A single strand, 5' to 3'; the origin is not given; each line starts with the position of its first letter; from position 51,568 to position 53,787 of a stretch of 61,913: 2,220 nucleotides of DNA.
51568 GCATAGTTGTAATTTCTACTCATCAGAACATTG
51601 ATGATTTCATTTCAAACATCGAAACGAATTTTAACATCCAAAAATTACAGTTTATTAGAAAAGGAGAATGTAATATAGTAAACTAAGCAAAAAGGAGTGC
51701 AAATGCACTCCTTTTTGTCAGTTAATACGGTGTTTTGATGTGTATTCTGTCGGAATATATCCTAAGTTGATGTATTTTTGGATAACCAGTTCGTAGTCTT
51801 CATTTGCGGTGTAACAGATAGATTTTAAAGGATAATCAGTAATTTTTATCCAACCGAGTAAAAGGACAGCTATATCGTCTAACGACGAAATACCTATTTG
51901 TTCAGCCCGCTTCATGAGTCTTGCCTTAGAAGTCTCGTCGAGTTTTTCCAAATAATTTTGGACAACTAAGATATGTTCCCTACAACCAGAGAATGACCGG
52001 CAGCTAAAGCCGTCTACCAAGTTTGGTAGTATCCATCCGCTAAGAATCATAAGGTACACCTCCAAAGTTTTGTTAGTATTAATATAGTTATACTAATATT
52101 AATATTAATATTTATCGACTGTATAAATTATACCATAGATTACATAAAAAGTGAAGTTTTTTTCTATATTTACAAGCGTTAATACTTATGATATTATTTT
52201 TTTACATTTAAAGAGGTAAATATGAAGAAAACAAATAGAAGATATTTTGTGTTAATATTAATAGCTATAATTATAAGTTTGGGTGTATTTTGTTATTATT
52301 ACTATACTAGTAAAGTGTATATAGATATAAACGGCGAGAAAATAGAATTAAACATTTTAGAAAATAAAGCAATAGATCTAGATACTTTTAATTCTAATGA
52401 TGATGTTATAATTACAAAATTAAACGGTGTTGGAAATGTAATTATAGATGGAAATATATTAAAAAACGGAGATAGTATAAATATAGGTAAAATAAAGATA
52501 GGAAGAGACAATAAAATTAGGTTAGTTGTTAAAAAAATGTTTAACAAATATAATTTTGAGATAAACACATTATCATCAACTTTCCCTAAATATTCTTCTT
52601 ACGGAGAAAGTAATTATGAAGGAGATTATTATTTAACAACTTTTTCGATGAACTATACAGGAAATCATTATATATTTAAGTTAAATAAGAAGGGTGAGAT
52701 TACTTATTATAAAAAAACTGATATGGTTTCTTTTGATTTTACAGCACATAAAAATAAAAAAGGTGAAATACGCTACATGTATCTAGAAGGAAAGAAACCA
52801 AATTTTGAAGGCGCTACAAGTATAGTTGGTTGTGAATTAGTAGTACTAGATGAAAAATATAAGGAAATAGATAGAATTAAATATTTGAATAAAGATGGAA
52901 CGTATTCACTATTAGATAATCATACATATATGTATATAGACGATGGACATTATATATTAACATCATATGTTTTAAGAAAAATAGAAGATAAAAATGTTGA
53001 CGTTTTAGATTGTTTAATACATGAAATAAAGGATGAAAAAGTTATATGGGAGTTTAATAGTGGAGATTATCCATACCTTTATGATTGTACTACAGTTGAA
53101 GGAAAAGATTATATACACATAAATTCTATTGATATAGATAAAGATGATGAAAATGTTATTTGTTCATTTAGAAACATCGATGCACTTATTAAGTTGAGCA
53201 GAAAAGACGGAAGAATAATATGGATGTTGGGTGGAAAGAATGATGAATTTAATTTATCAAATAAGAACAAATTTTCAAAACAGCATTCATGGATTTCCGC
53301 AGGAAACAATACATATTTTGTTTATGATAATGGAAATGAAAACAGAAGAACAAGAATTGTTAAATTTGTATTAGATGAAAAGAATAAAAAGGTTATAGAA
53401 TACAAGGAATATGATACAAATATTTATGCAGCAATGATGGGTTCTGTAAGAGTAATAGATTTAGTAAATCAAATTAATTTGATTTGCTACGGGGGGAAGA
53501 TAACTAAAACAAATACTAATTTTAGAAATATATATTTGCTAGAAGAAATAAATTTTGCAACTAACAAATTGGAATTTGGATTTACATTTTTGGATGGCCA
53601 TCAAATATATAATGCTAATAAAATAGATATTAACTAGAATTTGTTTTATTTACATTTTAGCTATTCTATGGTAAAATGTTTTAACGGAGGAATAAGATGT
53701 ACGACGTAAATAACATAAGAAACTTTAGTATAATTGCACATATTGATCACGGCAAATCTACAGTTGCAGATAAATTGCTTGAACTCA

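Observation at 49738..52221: Compositionally distinct two-gene cassette (ABC half-transporter plus convergent 110-aa unknown protein) between gpsA and lepA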

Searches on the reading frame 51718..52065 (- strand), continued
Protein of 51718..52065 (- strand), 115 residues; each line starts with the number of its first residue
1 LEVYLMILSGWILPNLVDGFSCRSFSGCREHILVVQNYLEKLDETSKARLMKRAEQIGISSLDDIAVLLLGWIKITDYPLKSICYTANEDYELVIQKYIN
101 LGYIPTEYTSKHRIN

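Call 48: fold_search(model_id=the predicted structure, library=viral)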
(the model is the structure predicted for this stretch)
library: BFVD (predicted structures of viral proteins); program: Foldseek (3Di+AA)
matches with E <= 10: 245; with E <= 0.001: 0
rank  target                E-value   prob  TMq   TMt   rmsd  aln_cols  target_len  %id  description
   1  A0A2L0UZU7            2.0e-02  0.69  0.38  0.28  10.3       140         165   14  Uncharacterized protein [Agrobacterium phage Atu_ph07]
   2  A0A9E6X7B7            3.3e-01  0.06  0.21  0.23  14.9       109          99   15  (no name in the UniProt tables at hand)
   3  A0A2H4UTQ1            3.7e-01  0.09  0.28  0.15  12.2       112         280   12  Uncharacterized protein [Bodo saltans virus]
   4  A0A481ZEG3            4.0e-01  0.06  0.22  0.14  11.8       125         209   11  DNA-directed RNA polymerase subunit 5 [Pithovirus LCPAC406]
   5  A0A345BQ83            4.3e-01  0.15  0.30  0.24  11.9       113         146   12  (no name in the UniProt tables at hand)
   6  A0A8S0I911            5.2e-01  0.04  0.16  0.15  15.2       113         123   14  (no name in the UniProt tables at hand)
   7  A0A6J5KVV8            6.0e-01  0.28  0.27  0.28   5.0        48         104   14  Uncharacterized protein [uncultured Caudovirales phage]
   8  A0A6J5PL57            6.4e-01  0.21  0.25  0.25   3.2        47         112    8  VRR-NUC domain containing protein [uncultured Caudovirales phage]
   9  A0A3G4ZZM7            6.4e-01  0.02  0.14  0.07  11.4       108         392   13  23S rRNA (Uracil(1939)-C(5))-methyltransferase RlmD [Faunusvirus sp.]
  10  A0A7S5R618            6.8e-01  0.05  0.19  0.12  12.3       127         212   14  (no name in the UniProt tables at hand)
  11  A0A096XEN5            7.3e-01  0.21  0.27  0.23   4.3        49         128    4  Uncharacterized protein [Escherichia phage phi191]
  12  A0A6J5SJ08            7.3e-01  0.08  0.27  0.21  16.5       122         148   11  VRR-NUC domain containing protein [uncultured Caudovirales phage]
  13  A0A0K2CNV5            8.3e-01  0.05  0.21  0.09  18.8       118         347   15  Putative replicon initiation protein [Brevibacillus phage SecTim467]
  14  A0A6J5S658            8.9e-01  0.11  0.29  0.35  10.2        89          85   11  VRR-NUC domain containing protein [uncultured Caudovirales phage]
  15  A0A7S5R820            1.0e+00  0.03  0.19  0.14  15.1       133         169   15  Homing endonuclease protein [Rhizobium phage RHph_Y65]
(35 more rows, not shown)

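Call 64: find_related_loci(query=A2, collection=metagenome_contigs, flank=5000)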
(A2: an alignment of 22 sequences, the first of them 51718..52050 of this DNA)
Query A2 (110 aa) in metagenome_contigs; peptide patterns used: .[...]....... (x = any residue, [..] = any of these).
166 stretches matched a pattern; 1 encode a relative of the query (tblastn E <= 1e-3); 1 distinct loci.
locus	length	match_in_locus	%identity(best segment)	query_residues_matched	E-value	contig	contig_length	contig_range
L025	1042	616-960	38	1-109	1e-23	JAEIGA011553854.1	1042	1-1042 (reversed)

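Call 65: find_encoding_contigs(protein=P0142, flank=5000, max_places=2)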
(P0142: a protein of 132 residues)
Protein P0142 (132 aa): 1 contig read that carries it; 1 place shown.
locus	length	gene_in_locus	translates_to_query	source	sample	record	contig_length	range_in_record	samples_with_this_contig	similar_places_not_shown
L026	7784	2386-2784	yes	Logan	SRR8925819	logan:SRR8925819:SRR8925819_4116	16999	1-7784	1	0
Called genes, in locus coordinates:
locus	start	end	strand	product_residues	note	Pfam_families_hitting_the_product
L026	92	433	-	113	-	PF11969:DcpS_C, PF01230:HIT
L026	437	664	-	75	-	PF07973:tRNA_SAD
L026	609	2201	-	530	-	PF01411:tRNA-synt_2c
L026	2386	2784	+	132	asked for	-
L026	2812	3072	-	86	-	-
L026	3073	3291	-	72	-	-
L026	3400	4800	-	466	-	PF00512:HisKA, PF02518:HATPase_c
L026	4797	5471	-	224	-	PF00072:Response_reg, PF00486:Trans_reg_C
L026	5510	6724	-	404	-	PF00089:Trypsin, PF13365:Trypsin_2, PF00595:PDZ (weak), PF13180:PDZ_2, PF17820:PDZ_6 (weak)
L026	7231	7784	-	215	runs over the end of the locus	PF01471:PG_binding_1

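Call 74: find_related_loci(query=A2, collection=viral_contigs, flank=5000)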
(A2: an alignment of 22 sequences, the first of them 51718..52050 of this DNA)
Query A2 (110 aa) in viral_contigs; peptide patterns used: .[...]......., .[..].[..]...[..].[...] (x = any residue, [..] = any of these).
14 stretches matched a pattern, but none encodes a relative of the query by tblastn (E <= 1e-3).

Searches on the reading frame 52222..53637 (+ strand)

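Call 4: search_protein_families(library=pfam, proteins=[window:52222-53637:+], max_evalue=0.01)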
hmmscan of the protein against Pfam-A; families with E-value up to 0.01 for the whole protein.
window:52222-53637:+ (471 aa): 2 families
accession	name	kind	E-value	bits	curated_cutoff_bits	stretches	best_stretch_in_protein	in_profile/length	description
PF05935.17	Arylsulfotrans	-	3e-15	56.6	24.2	1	149-458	28-365/374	Arylsulfotransferase (ASST)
PF14269.12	Arylsulfotran_2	-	2e-11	44.3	27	1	206-412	27-270/301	Arylsulfotransferase (ASST)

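Call 7: search_protein_families(library=ncbifam, proteins=[window:52222-53637:+], max_evalue=1)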
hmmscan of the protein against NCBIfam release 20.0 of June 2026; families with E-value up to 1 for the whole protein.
window:52222-53637:+ (471 aa): 0 families
